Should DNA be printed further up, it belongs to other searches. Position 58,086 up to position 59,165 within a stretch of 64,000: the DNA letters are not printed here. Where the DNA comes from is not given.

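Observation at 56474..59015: MtnX-like HAD phosphatase / macro domain / tandem class-II aldolase operon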

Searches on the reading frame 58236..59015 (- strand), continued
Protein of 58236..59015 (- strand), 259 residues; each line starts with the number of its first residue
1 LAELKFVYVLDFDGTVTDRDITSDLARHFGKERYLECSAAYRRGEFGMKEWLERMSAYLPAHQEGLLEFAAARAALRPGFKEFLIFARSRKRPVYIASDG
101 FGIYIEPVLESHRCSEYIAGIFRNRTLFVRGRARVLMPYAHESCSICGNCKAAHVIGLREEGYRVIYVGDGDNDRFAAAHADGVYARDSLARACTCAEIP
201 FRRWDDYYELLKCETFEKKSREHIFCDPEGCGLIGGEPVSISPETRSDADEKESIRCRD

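Call 32: find_encoding_contigs(protein=P0139, flank=5000, max_places=2)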
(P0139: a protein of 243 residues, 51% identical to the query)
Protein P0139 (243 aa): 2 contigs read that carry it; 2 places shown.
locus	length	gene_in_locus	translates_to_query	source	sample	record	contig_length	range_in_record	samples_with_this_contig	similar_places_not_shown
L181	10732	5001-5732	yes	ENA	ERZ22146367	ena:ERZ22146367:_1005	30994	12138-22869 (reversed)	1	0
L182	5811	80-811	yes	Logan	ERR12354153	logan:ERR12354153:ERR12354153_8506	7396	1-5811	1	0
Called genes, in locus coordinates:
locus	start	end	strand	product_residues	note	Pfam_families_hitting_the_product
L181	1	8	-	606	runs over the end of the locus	PF00009:GTP_EFTU, PF22042:EF-G_D2, PF03144:GTP_EFTU_D2, PF00679:EFG_C, PF21018:BipA_C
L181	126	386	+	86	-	-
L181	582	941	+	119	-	PF21349:RUBY_RBDX, PF23458:DUF7130 (weak)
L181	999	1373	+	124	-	PF06397:Desulfoferrod_N, PF01880:Desulfoferrodox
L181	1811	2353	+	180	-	PF01257:2Fe-2S_thioredx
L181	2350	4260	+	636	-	PF01512:Complex1_51K, PF10589:NADH_4Fe-4S, PF13187:Fer4_9 (weak), PF13237:Fer4_10 (weak)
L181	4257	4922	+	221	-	PF13510:Fer2_4, PF10588:NADH-G_4Fe-4S_3, PF22117:Fer4_Nqo3, PF12838:Fer4_7 (weak), PF00037:Fer4 (weak)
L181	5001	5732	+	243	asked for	PF00702:Hydrolase (weak), PF06888:Put_Phosphatase, PF12710:HAD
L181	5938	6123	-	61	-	PF10601:zf-LITAF-like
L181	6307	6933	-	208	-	PF00440:TetR_N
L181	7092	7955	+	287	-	PF04909:Amidohydro_2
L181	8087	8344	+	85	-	-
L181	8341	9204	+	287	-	PF00072:Response_reg, PF13302:Acetyltransf_3 (faint), PF00583:Acetyltransf_1, PF13673:Acetyltransf_10 (weak), PF13508:Acetyltransf_7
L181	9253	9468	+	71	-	-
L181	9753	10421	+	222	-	-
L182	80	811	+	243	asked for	PF00702:Hydrolase (weak), PF06888:Put_Phosphatase, PF12710:HAD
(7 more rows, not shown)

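Call 42: search_solved_structures(query=window:58236-59015:-, max_evalue=0.001, show_alignments=2)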
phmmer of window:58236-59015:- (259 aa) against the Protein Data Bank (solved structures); distinct sequences matched with E-value up to 0.001: 5.
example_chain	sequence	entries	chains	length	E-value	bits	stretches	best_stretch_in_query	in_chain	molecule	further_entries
2fea_A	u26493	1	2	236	3.4e-20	76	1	7-213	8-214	2-hydroxy-3-keto-5-methylthiopentenyl-1-phosphate phosphatase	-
6q6j_A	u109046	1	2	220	0.00073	22.5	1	10-183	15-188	Phosphoserine phosphatase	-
6hyy_A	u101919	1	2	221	0.00074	22.4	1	10-183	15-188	Phosphoserine phosphatase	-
6hyj_A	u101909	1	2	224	0.00077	22.4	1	10-183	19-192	Phosphoserine phosphatase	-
1nnl_A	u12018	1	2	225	0.00078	22.4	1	10-183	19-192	L-3-phosphoserine phosphatase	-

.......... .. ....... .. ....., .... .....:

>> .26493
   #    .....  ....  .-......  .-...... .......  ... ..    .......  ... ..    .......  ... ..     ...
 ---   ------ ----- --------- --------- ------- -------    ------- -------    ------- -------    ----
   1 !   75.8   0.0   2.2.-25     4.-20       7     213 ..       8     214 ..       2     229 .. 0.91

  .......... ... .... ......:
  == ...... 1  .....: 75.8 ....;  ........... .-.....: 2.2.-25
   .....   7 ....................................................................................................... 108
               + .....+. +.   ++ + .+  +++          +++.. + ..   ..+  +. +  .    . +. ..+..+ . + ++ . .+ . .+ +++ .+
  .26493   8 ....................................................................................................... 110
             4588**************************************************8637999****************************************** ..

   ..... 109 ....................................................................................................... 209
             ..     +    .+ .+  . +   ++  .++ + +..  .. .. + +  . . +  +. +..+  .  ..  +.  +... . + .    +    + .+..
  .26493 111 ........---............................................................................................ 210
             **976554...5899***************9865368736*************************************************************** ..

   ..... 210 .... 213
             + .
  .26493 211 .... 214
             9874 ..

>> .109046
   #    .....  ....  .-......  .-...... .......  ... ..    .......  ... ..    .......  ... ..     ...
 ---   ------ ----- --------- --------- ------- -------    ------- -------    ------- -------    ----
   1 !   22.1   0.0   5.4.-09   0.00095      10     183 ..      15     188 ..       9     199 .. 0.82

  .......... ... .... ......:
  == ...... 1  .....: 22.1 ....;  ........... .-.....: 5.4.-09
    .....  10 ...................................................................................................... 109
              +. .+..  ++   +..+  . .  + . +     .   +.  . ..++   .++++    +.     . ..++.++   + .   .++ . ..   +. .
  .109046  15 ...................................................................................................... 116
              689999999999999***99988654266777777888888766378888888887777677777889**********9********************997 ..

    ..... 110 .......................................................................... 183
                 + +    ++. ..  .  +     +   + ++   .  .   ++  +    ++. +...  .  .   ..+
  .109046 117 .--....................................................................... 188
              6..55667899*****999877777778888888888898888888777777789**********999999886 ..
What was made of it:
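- Checked: C144/C147/C150 align with the Cys cluster of B. subtilis MtnX, PDB 2FEA (call 42).
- The HAD is the closest sequence relative of B. subtilis MtnX among solved structures (call 42).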

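Call 44: find_encoding_contigs(protein=P0150, flank=5000, max_places=2)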
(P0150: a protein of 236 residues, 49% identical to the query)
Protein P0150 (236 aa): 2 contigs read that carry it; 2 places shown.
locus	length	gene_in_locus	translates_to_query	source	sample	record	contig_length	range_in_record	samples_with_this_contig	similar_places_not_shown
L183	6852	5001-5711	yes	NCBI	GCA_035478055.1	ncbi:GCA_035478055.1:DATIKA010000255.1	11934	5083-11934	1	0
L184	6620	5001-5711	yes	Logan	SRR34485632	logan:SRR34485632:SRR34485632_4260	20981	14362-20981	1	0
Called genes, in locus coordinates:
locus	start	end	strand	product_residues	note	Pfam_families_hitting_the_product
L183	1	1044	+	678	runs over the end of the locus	PF00682:HMGL-like (weak), PF02436:PYC_OADA, PF01597:GCV_H (faint), PF00364:Biotin_lipoyl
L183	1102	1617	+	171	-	PF01257:2Fe-2S_thioredx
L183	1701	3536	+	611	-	PF01512:Complex1_51K, PF10531:SLBB (weak), PF10589:NADH_4Fe-4S, PF12838:Fer4_7 (weak)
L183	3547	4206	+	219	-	PF13510:Fer2_4, PF12837:Fer4_6 (faint), PF10588:NADH-G_4Fe-4S_3, PF12838:Fer4_7 (weak), PF14697:Fer4_21 (weak), PF22117:Fer4_Nqo3, PF00037:Fer4 (weak)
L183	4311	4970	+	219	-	PF00702:Hydrolase, PF12710:HAD (weak), PF13419:HAD_2, PF13242:Hydrolase_like (weak)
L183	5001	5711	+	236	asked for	PF00702:Hydrolase, PF06888:Put_Phosphatase, PF12710:HAD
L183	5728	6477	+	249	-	PF02146:SIR2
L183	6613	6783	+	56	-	-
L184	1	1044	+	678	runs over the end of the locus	PF00682:HMGL-like (weak), PF02436:PYC_OADA, PF01597:GCV_H (faint), PF00364:Biotin_lipoyl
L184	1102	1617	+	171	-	PF01257:2Fe-2S_thioredx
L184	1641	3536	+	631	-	PF01512:Complex1_51K, PF10531:SLBB (weak), PF10589:NADH_4Fe-4S, PF12838:Fer4_7 (weak)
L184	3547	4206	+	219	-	PF13510:Fer2_4, PF12837:Fer4_6 (faint), PF10588:NADH-G_4Fe-4S_3, PF12838:Fer4_7 (weak), PF14697:Fer4_21 (weak), PF22117:Fer4_Nqo3, PF00037:Fer4 (weak)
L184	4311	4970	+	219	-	PF00702:Hydrolase, PF12710:HAD (weak), PF13419:HAD_2, PF13242:Hydrolase_like (weak)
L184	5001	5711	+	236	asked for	PF00702:Hydrolase, PF06888:Put_Phosphatase, PF12710:HAD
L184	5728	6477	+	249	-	PF02146:SIR2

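Call 45: find_encoding_contigs(protein=P0187, flank=5000, max_places=2)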
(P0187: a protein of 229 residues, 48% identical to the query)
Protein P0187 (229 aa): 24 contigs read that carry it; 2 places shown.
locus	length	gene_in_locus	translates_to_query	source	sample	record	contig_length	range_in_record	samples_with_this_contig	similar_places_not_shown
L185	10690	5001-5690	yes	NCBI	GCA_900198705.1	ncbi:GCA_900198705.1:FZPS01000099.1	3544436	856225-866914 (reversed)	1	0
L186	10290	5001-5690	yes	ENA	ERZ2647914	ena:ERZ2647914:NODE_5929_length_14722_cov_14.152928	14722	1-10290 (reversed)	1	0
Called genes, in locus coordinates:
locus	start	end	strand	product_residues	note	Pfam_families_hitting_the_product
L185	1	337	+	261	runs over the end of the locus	PF00106:adh_short, PF13561:adh_short_C2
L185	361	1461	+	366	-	PF05343:Peptidase_M42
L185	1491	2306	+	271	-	PF03437:BtpA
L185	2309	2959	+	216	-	PF00834:Ribul_P_3_epim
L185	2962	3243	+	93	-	PF00381:PTS-HPr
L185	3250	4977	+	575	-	PF05524:PEP-utilisers_N, PF00391:PEP-utilizers, PF02896:PEP-utilizers_C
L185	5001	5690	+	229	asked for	PF00702:Hydrolase, PF06888:Put_Phosphatase, PF12710:HAD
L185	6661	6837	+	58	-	-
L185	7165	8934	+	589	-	PF02771:Acyl-CoA_dh_N, PF02770:Acyl-CoA_dh_M, PF00441:Acyl-CoA_dh_1, PF22924:ACOX_C_alpha1, PF08028:Acyl-CoA_dh_2, PF21343:ACAD9-ACADV_C (faint), PF21263:Acyl-CoA-dh_C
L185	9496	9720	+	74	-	PF00269:SASP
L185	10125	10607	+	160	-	PF01467:CTP_transf_like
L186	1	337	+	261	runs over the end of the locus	PF00106:adh_short, PF08659:KR (faint), PF13561:adh_short_C2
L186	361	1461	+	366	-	PF05343:Peptidase_M42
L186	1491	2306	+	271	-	PF03437:BtpA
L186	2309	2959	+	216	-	PF00834:Ribul_P_3_epim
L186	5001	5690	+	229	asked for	PF00702:Hydrolase, PF06888:Put_Phosphatase, PF12710:HAD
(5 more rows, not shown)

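Call 66: search_protein_families(library=pfam, proteins=[L093:169-828:+, L093:2724-4298:-, L093:4437-6515:+, L093:5655-6944:-, L093:6953-8101:+, L092:2847-3890:+, L092:4260-5990:+], max_evalue=0.0001)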
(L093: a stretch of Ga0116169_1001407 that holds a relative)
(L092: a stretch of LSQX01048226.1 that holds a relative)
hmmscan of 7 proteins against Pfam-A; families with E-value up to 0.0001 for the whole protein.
L093:169-828:+ (219 aa): 0 families

L093:2724-4298:- (524 aa): 1 family
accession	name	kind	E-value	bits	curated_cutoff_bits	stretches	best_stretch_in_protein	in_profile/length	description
PF01425.27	Amidase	-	2.1e-99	334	27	1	46-493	1-442/445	Amidase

L093:4437-6515:+ (692 aa): 3 families
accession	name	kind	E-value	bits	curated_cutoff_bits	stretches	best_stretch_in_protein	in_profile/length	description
PF01968.24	Hydantoinase_A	-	7.7e-35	121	22.9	1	208-350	1-145/291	Hydantoinase/oxoprolinase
PF05378.19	Hydant_A_N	-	6.7e-31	107.8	25.2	1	15-188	2-175/176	Hydantoinase/oxoprolinase N-terminal region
PF13941.12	MutL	-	8.6e-09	35.1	27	0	15-111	2-99/450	MutL protein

L093:5655-6944:- (429 aa): 0 families

L093:6953-8101:+ (382 aa): 2 families
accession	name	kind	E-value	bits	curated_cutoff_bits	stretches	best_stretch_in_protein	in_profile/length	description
PF01571.26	GCV_T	-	4.6e-92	308.3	25.6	1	24-275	2-254/255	Aminomethyltransferase folate-binding domain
PF08669.17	GCV_T_C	-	1.6e-22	79.6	25.9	1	300-377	1-79/80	Glycine cleavage T-protein C-terminal barrel domain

L092:2847-3890:+ (347 aa): 3 families
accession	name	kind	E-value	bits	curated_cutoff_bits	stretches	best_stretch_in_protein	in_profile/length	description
PF00107.32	ADH_zinc_N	-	1.2e-25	90.4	31.8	1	176-304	1-125/129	Zinc-binding dehydrogenase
PF08240.17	ADH_N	-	5.4e-25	88.1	23.5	1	27-129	2-99/104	Alcohol dehydrogenase GroES-like domain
PF16912.11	Glu_dehyd_C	-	3.2e-08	33.7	34.9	1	147-330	6-198/211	Glucose dehydrogenase C-terminus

L092:4260-5990:+ (576 aa): 3 families
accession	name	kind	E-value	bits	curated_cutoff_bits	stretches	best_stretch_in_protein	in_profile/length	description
PF02896.24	PEP-utilizers_C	-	2.9e-113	378.4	22.8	1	254-539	3-288/293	PEP-utilising enzyme, PEP-binding domain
PF05524.18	PEP-utilisers_N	-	2.4e-28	99.1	24.4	1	6-128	2-121/121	PEP-utilising enzyme, N-terminal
PF00391.29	PEP-utilizers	-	9.3e-23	80.1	23.1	1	153-227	1-72/72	PEP-utilising enzyme, mobile domain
